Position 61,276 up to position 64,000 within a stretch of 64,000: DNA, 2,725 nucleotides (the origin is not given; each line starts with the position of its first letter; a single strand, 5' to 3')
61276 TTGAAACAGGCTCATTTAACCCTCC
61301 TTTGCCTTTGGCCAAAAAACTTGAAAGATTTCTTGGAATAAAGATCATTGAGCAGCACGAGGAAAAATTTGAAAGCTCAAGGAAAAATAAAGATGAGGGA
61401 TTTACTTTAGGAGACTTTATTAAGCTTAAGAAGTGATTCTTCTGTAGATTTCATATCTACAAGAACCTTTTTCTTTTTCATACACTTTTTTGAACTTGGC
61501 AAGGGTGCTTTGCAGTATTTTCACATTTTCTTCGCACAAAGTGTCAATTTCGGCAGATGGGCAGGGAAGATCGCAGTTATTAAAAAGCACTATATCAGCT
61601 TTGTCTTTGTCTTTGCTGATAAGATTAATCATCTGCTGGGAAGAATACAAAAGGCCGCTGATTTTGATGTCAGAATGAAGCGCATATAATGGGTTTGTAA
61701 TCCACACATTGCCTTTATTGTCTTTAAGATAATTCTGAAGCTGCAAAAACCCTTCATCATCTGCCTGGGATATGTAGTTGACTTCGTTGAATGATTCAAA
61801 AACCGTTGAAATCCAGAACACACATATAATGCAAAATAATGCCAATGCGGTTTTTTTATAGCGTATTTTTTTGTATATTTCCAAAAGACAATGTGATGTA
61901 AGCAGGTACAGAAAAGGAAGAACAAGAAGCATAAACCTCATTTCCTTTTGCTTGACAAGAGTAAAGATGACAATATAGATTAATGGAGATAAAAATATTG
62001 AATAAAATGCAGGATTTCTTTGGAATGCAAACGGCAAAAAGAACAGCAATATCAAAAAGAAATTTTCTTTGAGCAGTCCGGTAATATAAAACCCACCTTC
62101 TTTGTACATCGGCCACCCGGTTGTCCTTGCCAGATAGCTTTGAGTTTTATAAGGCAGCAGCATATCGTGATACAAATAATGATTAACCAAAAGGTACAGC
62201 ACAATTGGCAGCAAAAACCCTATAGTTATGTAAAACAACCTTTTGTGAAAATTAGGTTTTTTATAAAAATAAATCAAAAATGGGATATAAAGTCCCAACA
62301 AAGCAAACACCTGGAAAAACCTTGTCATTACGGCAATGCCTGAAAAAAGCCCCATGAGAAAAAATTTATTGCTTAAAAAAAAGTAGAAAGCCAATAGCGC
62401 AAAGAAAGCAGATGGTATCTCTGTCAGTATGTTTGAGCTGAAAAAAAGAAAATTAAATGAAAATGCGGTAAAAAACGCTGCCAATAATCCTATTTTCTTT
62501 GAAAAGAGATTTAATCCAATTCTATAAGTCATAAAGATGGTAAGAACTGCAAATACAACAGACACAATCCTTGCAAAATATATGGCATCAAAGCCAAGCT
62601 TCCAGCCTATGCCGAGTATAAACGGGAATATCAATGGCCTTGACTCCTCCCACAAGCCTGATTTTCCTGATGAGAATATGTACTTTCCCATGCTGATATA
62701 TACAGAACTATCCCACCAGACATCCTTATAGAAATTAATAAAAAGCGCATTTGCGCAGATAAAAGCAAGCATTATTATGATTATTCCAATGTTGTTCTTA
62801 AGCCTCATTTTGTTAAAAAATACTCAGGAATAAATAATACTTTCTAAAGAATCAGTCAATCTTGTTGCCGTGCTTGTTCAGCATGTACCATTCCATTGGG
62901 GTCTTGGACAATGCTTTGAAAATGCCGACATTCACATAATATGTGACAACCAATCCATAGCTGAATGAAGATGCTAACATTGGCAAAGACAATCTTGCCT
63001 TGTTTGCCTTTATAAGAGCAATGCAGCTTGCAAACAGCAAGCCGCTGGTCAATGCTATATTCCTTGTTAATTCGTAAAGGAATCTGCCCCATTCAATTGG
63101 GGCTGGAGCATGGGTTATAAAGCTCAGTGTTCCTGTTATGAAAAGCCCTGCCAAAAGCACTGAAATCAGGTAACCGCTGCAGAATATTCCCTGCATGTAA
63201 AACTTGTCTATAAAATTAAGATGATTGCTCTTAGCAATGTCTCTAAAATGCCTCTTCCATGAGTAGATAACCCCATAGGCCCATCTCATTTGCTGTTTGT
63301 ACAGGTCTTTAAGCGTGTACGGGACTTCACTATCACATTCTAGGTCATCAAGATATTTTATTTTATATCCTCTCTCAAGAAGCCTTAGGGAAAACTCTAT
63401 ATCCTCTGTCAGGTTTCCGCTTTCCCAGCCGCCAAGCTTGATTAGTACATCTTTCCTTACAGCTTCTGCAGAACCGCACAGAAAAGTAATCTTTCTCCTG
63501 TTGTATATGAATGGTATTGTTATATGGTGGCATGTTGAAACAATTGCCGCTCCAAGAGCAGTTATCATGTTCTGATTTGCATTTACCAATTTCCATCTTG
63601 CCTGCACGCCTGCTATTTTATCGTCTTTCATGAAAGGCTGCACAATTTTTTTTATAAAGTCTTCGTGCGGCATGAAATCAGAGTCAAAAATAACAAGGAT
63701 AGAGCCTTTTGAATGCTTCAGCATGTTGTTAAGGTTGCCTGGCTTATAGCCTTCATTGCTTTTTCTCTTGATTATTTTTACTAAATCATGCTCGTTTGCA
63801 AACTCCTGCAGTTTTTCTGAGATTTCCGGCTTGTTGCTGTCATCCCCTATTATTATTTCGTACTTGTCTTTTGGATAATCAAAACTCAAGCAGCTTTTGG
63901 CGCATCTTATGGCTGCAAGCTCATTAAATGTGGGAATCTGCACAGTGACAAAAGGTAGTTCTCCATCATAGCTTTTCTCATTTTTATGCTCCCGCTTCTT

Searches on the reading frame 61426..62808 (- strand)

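Call 19: search_protein_families(library=pfam, proteins=[window:61426-62808:-], max_evalue=0.001)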
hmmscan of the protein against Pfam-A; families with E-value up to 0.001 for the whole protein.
window:61426-62808:- (460 aa): 2 families
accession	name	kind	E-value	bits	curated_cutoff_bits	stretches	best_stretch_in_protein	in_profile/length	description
PF13231.12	PMT_2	-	2.4e-10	41.3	26.1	1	57-203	2-154/160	Dolichyl-phosphate-mannose-protein mannosyltransferase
PF03901.23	Glyco_transf_22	-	6.5e-09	35.9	23.8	1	26-375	67-405/414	Alg9-like mannosyltransferase family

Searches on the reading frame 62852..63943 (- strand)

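Call 19: search_protein_families(library=pfam, proteins=[window:62852-63943:-], max_evalue=0.001)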
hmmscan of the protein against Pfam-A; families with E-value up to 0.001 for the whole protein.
window:62852-63943:- (363 aa): 4 families
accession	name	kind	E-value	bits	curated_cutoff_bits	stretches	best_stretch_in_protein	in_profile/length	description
PF13641.12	Glyco_tranf_2_3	-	7.4e-28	98.6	27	1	3-224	7-230/230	Glycosyltransferase like family 2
PF13632.12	Glyco_trans_2_3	-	3.8e-25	89.3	27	1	83-274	2-175/198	Glycosyl transferase family group 2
PF00535.33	Glycos_transf_2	-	3.5e-20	73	23.3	1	3-170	4-167/168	Glycosyl transferase family 2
PF13506.12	Glyco_transf_21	-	2.5e-14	53.6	21.7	1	59-222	10-173/174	Glycosyl transferase family 21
